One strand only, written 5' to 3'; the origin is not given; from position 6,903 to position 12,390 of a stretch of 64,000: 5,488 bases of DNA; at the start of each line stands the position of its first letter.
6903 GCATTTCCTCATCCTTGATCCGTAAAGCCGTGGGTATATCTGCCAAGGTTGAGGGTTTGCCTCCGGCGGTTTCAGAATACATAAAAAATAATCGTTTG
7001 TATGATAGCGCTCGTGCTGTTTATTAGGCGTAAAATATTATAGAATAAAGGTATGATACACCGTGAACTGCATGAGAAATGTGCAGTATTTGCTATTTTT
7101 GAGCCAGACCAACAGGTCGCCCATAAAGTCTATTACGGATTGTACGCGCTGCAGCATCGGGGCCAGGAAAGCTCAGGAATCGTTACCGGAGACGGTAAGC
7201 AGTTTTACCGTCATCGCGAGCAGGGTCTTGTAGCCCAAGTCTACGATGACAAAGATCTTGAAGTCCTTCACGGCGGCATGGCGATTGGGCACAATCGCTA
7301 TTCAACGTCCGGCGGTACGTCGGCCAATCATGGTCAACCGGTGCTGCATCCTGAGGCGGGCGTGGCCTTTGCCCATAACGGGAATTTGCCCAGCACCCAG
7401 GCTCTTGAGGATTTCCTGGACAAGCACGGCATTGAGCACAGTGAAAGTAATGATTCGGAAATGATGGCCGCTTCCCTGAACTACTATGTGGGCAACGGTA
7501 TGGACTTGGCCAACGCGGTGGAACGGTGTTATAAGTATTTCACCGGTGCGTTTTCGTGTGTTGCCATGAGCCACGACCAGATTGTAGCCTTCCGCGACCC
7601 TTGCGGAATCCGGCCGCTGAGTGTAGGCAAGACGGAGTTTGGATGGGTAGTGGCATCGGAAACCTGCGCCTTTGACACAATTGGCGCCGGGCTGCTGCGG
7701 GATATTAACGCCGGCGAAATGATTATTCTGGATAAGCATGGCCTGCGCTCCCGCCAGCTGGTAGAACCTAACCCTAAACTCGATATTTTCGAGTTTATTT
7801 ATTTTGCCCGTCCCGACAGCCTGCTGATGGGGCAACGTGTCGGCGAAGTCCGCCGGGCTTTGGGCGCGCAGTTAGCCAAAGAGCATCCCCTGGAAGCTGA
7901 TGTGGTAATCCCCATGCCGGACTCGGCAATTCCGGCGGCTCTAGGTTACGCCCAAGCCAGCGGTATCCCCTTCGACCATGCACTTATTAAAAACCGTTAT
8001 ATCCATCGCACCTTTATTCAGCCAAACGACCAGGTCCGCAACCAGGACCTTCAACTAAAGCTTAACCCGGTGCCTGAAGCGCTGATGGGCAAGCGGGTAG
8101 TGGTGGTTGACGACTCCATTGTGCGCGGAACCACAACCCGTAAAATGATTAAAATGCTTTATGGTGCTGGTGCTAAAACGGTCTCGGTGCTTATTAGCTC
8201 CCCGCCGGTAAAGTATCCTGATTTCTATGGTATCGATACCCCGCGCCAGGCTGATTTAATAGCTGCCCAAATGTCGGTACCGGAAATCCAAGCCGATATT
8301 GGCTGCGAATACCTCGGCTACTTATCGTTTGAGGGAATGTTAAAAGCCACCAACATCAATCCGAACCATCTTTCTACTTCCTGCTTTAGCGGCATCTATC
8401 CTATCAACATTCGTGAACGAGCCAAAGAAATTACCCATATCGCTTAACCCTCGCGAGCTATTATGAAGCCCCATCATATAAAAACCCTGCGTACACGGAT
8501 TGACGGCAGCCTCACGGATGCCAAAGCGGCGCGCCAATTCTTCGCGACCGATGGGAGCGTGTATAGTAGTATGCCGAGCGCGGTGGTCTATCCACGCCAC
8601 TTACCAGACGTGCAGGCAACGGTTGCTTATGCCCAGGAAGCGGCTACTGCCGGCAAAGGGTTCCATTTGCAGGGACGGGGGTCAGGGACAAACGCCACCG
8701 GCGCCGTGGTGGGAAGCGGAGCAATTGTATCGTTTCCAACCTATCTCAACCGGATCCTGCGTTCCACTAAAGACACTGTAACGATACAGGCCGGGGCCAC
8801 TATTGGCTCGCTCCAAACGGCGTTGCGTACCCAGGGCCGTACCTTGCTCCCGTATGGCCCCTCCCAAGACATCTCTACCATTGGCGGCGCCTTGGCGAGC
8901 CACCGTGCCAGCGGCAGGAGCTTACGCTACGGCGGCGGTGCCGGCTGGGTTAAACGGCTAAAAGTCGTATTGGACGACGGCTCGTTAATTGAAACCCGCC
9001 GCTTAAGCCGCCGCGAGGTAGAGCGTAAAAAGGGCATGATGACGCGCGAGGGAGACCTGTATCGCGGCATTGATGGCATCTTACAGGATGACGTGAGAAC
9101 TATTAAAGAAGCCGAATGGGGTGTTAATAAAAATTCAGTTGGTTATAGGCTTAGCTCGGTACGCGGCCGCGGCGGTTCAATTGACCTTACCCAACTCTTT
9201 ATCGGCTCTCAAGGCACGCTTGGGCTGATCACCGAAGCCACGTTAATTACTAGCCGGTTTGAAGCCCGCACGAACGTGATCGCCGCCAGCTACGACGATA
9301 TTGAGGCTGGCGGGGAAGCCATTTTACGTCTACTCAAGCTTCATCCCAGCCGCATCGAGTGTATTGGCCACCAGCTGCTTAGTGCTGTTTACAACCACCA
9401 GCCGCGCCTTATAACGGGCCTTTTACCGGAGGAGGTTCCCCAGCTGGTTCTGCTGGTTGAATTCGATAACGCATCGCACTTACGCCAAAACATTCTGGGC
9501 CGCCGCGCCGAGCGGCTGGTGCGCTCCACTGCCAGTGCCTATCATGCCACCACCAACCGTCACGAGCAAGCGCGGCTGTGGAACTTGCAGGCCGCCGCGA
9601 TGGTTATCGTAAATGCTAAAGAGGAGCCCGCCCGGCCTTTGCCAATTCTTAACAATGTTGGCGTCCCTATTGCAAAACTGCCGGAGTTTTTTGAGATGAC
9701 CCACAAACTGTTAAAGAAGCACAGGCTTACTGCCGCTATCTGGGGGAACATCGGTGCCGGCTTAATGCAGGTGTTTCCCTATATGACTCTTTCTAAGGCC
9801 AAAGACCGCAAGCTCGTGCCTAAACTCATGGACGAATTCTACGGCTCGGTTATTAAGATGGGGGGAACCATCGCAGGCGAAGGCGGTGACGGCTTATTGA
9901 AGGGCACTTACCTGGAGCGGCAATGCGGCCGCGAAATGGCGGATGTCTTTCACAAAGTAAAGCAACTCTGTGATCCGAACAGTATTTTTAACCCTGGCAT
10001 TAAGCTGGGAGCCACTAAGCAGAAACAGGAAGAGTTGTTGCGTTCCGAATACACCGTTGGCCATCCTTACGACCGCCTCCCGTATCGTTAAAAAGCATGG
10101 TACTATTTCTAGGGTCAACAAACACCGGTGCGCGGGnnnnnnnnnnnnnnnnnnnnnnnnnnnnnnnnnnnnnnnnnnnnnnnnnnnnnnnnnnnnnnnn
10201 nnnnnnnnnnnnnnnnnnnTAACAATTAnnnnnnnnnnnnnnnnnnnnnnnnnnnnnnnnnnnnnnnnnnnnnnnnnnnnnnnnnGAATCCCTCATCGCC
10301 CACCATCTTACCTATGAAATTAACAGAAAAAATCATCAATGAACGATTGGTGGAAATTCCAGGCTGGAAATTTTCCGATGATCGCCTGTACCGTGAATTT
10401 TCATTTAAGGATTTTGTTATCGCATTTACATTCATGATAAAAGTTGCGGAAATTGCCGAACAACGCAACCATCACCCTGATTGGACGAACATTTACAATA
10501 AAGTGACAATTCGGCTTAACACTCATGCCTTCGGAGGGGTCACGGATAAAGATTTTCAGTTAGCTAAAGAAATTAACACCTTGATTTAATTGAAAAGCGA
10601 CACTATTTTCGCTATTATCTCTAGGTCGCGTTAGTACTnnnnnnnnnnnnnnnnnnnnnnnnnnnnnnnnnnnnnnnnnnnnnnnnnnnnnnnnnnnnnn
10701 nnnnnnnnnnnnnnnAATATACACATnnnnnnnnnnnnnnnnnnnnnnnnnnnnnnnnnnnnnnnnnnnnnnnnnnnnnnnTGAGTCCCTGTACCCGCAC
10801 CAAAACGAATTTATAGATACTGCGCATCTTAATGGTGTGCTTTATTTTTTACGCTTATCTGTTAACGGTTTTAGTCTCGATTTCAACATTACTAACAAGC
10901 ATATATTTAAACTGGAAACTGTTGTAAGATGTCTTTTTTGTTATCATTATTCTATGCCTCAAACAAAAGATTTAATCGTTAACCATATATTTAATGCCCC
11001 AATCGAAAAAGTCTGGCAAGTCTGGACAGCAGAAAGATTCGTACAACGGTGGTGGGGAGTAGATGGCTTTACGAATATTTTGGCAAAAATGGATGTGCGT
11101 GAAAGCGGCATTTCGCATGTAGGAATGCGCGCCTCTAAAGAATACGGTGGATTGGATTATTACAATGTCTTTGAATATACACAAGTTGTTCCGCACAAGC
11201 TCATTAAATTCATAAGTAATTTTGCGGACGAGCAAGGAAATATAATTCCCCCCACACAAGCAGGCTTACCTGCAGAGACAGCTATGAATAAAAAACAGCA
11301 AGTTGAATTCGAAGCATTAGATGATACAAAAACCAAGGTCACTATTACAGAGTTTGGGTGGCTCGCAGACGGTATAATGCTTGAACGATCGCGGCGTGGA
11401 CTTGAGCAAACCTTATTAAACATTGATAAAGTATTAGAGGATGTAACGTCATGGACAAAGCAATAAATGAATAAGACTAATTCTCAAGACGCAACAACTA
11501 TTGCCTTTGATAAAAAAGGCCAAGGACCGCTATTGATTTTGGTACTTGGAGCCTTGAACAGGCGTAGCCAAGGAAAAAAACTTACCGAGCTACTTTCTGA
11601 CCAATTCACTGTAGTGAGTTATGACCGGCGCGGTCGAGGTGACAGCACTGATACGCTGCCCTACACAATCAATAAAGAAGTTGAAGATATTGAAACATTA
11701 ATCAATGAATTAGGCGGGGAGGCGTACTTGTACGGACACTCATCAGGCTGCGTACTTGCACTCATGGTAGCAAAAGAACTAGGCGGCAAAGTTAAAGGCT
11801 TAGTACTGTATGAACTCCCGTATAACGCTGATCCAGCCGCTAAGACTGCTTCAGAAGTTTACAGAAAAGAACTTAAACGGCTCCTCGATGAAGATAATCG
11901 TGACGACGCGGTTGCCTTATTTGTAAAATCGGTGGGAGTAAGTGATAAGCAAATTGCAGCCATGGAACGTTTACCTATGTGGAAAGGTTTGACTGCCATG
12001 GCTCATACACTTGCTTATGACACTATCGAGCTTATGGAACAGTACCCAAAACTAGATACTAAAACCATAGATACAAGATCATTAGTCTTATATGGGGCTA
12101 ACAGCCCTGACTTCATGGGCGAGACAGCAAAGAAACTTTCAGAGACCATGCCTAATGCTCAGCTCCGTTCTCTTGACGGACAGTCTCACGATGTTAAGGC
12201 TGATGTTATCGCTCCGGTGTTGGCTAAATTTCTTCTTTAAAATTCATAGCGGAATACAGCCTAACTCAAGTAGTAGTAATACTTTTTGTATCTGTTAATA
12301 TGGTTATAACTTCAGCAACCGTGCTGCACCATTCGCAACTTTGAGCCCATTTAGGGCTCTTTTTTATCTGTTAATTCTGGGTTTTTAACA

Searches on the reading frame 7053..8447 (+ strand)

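Call 62: search_protein_families(library=pfam, proteins=[window:7053-8447:+], max_evalue=0.001)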
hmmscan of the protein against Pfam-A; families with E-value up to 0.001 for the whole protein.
window:7053-8447:+ (464 aa): 3 families
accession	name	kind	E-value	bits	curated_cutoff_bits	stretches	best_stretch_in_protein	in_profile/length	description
PF13522.11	GATase_6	-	1.5e-15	57.8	27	1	72-203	8-130/130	Glutamine amidotransferase domain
PF13537.11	GATase_7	-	1.3e-13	51.5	25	1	81-207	2-121/123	Glutamine amidotransferase domain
PF00156.33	Pribosyltran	-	1.1e-06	28.5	26.3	1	268-378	16-119/158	Phosphoribosyl transferase domain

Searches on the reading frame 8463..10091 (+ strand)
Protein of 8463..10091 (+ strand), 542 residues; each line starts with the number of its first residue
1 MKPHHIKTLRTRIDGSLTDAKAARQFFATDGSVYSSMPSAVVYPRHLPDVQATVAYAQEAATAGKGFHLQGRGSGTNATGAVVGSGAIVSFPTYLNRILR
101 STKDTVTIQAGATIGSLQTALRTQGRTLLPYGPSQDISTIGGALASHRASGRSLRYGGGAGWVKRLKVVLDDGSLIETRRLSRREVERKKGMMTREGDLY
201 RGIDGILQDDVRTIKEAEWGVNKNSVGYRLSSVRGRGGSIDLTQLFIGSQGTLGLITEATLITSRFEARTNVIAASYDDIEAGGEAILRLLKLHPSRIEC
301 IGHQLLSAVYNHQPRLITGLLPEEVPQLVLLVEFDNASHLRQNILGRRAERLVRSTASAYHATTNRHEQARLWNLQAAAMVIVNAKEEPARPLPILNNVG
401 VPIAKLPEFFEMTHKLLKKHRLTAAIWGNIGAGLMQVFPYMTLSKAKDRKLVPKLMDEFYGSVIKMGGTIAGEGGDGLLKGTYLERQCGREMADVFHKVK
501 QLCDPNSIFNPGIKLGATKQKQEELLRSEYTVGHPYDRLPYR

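Call 62: search_protein_families(library=pfam, proteins=[window:8463-10091:+], max_evalue=0.001)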
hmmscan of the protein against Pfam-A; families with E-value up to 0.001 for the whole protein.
window:8463-10091:+ (542 aa): 2 families
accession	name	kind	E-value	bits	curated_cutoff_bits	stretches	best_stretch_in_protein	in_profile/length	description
PF02913.24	FAD-oxidase_C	-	6e-33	115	21.2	1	269-512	4-246/248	FAD linked oxidases, C-terminal domain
PF01565.28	FAD_binding_4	-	2.6e-22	79.4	26.4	1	38-178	1-138/139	FAD binding domain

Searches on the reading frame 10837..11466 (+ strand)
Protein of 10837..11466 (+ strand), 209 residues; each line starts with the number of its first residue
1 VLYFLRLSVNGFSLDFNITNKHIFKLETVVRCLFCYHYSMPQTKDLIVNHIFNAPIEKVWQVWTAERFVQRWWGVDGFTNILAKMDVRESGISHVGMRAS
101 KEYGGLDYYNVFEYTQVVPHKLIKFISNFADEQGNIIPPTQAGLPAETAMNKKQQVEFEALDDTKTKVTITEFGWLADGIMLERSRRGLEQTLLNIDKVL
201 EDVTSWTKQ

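Call 96: search_protein_families(library=pfam, proteins=[window:10837-11466:+], max_evalue=0.01)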
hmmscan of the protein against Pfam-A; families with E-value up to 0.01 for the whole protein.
window:10837-11466:+ (209 aa): 1 family
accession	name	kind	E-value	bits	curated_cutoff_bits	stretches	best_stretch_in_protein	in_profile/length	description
PF08327.17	AHSA1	-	1.8e-14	54.5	22.1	1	53-201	1-125/125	Activator of Hsp90 ATPase homolog 1-like protein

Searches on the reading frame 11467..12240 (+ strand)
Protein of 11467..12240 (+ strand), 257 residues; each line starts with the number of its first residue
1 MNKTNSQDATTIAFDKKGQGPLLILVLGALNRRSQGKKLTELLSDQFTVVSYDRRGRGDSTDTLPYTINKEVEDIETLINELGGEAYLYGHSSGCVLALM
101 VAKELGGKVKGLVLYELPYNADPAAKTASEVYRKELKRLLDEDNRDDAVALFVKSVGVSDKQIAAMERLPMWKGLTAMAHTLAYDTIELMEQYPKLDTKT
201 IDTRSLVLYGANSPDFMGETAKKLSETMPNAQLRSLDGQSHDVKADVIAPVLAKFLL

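Call 12: search_protein_families(library=pfam, proteins=[window:11467-12240:+], max_evalue=0.001)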
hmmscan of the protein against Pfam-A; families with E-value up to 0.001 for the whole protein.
window:11467-12240:+ (257 aa): 3 families
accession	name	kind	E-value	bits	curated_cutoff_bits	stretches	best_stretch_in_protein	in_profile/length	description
PF12697.13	Abhydrolase_6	-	1.2e-12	49.4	26.3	1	38-241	19-204/217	Alpha/beta hydrolase family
PF00561.26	Abhydrolase_1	-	1.8e-09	38.1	25.8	1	39-170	19-158/245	alpha/beta hydrolase fold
PF12146.15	Hydrolase_4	-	1.5e-08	34.6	27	1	41-243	26-234/239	Serine aminopeptidase, S33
